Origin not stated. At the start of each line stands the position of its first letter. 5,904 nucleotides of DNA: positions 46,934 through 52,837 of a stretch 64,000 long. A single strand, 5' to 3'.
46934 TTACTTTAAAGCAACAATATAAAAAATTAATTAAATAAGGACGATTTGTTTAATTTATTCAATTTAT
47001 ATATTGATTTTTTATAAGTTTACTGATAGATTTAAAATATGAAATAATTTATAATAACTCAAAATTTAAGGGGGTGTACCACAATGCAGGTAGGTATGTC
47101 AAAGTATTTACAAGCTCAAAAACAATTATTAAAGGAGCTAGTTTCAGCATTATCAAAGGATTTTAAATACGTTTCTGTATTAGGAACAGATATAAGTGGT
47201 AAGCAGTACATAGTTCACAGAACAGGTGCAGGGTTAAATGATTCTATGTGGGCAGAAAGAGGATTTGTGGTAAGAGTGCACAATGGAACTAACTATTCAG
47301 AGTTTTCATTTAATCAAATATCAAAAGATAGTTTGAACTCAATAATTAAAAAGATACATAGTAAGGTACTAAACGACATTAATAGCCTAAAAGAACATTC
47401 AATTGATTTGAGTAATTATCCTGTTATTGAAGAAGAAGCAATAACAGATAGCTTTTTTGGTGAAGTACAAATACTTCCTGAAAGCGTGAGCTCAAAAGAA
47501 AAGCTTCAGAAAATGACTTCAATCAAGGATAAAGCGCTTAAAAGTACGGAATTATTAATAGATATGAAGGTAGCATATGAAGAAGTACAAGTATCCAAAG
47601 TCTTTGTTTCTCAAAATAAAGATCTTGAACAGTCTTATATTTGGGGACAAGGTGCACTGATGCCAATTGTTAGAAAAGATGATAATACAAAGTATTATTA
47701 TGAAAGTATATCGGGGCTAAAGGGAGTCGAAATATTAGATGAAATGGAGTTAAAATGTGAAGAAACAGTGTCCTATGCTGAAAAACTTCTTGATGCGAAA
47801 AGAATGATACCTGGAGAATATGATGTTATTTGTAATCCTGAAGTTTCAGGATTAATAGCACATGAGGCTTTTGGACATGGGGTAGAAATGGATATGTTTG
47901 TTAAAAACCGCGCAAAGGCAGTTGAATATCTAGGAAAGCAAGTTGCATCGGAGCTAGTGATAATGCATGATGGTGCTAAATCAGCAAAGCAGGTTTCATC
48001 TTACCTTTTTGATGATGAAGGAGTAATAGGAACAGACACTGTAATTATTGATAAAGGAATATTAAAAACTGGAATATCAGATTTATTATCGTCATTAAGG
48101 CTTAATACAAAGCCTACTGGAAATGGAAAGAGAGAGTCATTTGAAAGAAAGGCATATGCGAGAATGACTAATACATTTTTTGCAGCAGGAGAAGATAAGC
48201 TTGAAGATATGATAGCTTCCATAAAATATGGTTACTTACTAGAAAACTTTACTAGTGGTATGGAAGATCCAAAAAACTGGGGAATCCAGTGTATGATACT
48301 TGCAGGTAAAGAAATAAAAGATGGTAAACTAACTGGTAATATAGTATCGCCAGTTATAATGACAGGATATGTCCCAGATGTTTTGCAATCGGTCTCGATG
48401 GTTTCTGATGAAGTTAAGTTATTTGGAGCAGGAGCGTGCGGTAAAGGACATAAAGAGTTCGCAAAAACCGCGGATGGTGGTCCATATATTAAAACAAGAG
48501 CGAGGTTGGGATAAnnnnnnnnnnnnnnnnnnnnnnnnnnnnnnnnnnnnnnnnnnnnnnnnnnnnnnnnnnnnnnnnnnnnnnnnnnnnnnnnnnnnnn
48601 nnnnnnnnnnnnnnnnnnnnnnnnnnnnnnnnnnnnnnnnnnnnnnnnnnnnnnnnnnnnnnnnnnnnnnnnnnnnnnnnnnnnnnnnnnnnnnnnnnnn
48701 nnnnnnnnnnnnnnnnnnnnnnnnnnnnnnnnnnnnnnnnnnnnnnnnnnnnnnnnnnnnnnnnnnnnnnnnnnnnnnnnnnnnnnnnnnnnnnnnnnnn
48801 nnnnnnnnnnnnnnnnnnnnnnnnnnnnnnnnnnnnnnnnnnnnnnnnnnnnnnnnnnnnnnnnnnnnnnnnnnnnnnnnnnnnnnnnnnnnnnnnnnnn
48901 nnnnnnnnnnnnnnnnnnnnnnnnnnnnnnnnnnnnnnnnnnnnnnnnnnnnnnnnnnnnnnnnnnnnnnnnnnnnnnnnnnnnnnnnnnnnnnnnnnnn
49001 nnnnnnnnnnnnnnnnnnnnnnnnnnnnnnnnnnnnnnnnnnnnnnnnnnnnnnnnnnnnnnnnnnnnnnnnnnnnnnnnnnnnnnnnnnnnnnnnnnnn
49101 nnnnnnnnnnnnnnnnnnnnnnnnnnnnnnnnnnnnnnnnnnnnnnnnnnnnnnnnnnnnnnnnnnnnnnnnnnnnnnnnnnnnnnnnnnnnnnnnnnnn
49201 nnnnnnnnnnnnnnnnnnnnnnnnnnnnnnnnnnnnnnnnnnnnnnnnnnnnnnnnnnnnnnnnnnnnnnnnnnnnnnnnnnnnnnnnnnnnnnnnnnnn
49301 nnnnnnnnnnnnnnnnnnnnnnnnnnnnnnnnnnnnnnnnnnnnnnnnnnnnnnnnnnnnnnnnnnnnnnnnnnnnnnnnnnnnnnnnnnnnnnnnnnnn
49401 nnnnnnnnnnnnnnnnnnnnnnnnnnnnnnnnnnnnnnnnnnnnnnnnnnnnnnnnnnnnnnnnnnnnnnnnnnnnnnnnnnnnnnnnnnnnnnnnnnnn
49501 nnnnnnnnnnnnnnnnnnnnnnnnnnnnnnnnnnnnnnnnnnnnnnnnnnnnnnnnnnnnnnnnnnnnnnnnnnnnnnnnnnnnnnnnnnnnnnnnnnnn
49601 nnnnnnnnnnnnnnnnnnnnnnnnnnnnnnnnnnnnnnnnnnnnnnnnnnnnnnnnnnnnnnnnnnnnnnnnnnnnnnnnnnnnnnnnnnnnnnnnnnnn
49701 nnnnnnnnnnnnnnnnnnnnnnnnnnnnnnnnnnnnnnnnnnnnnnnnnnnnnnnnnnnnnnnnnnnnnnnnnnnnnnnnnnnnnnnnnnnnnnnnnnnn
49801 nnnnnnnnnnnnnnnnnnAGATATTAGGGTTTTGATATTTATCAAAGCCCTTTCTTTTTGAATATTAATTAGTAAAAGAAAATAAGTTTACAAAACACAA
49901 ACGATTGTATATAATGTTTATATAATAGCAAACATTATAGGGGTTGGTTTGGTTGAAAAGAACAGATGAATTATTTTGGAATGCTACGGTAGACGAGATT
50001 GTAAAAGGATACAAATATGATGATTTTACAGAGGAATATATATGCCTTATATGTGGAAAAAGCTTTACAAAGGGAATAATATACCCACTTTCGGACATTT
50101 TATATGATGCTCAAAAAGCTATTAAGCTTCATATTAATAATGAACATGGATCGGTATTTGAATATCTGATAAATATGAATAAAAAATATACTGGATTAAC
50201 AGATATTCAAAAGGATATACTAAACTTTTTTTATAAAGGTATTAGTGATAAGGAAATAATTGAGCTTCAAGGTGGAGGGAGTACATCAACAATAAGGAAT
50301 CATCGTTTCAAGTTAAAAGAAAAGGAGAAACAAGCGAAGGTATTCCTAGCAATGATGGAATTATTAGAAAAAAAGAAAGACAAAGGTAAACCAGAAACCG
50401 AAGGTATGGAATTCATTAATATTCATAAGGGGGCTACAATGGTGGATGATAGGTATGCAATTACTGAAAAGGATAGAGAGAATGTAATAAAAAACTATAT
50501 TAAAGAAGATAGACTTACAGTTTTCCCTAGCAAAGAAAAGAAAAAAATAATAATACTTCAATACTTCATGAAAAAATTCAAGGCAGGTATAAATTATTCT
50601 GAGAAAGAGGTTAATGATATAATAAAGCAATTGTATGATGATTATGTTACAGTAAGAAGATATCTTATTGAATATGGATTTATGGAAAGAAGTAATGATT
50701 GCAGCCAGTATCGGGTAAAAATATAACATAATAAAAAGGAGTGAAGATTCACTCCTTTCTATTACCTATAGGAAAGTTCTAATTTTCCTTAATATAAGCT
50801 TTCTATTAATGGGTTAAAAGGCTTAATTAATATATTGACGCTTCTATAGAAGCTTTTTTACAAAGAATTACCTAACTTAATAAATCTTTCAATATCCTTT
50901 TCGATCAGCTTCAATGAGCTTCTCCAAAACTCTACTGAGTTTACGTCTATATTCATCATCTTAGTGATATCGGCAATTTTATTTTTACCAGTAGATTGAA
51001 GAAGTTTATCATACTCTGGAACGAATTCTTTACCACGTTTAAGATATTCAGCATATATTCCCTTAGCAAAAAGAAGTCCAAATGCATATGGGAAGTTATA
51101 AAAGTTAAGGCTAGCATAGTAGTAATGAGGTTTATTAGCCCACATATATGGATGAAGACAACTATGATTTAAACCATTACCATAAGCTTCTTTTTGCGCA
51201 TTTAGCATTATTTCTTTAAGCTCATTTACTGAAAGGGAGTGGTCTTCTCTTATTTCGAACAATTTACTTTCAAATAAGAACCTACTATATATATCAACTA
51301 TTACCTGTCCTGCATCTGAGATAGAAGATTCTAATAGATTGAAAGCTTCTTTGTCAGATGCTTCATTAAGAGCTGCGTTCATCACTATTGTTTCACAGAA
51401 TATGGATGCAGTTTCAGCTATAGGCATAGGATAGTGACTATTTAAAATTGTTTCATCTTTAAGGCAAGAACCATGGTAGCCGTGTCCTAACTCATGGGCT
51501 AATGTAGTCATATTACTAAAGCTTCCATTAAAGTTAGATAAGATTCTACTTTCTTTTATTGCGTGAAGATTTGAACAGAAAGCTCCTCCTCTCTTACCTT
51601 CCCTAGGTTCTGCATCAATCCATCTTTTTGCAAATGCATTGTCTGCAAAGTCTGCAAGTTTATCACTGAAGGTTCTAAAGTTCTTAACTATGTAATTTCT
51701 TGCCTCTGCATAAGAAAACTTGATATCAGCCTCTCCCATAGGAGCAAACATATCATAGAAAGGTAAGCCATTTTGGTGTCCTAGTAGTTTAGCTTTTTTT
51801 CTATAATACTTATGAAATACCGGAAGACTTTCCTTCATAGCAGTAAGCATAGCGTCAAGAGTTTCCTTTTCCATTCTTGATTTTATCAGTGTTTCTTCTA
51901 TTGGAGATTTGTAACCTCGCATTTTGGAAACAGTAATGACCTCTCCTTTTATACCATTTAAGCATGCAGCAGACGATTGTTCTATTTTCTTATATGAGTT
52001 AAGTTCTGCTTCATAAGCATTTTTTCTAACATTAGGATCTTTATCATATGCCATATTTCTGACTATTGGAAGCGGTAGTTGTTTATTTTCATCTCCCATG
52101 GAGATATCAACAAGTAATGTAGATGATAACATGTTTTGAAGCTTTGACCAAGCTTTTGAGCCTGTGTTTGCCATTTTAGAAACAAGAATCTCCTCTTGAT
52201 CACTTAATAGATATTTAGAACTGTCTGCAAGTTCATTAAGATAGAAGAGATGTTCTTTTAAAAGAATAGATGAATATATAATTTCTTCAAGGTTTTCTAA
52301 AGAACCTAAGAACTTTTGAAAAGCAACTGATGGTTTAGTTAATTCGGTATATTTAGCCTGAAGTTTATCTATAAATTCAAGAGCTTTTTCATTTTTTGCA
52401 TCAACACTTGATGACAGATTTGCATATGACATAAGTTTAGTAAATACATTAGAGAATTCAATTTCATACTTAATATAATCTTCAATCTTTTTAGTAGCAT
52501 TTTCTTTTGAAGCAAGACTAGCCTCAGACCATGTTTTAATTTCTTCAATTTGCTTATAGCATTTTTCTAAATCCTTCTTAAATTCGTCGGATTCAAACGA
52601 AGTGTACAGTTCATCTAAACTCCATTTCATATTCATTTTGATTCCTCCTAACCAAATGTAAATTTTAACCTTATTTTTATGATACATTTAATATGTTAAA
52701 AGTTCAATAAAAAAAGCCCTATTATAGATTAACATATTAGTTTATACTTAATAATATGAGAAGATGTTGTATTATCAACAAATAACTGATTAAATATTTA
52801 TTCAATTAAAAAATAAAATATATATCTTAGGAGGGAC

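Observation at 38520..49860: Candidate undescribed peptide-based system: tandem array of five small paralogous peptide genes plus co-directional processing/modification/export genes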

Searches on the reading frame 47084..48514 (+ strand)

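Call 6: search_protein_families(library=pfam, proteins=[window:47084-48514:+])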
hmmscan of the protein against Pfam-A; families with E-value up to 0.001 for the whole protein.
window:47084-48514:+ (476 aa): 1 family
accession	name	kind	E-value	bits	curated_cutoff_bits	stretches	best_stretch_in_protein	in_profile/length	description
PF19289.4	PmbA_TldD_3rd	-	1e-45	156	22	1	243-461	1-203/220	PmbA/TldA metallopeptidase C-terminal domain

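Call 46: search_protein_families(library=ncbifam, proteins=[window:47084-48514:+], max_evalue=0.01)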
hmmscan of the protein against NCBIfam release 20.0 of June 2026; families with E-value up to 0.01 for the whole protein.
window:47084-48514:+ (476 aa): 3 families
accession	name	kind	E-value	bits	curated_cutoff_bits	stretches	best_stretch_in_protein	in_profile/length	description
NF040952.1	Arch_mtprotase_TldD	equivalog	1.7e-56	191.9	635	1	54-472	38-438/443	zinc metalloprotease TldD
NF008006.0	PRK10735.1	equivalog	1.1e-33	116.5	513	1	226-459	228-461/481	metalloprotease TldD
NF008268.0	PRK11040.1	equivalog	2.4e-05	23.2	438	1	135-347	128-340/446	metalloprotease PmbA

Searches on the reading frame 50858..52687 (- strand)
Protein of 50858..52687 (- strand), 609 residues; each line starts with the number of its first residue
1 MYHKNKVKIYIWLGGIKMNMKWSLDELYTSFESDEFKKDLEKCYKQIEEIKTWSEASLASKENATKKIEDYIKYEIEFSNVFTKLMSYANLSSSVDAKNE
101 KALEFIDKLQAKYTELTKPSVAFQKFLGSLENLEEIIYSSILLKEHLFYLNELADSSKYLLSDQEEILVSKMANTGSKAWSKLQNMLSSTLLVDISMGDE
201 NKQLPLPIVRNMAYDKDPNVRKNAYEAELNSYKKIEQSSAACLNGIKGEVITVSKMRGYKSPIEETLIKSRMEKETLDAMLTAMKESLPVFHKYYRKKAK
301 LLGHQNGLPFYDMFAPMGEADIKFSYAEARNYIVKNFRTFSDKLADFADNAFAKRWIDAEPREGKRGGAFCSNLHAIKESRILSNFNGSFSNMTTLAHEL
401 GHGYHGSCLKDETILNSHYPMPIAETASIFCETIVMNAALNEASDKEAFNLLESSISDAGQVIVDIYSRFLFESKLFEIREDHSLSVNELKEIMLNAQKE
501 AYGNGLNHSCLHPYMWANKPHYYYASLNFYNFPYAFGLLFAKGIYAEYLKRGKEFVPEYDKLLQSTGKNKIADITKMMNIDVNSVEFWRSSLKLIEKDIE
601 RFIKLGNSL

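Call 6: search_protein_families(library=pfam, proteins=[window:50858-52687:-])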
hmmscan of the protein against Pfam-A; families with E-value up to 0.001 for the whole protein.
window:50858-52687:- (609 aa): 2 families
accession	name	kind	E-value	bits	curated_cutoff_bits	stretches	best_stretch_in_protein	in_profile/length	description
PF01432.26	Peptidase_M3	-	6.9e-33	115.1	27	1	212-592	2-455/457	Peptidase family M3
PF08439.15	Peptidase_M3_N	-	3.3e-07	30.9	25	1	131-190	8-67/70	Oligopeptidase F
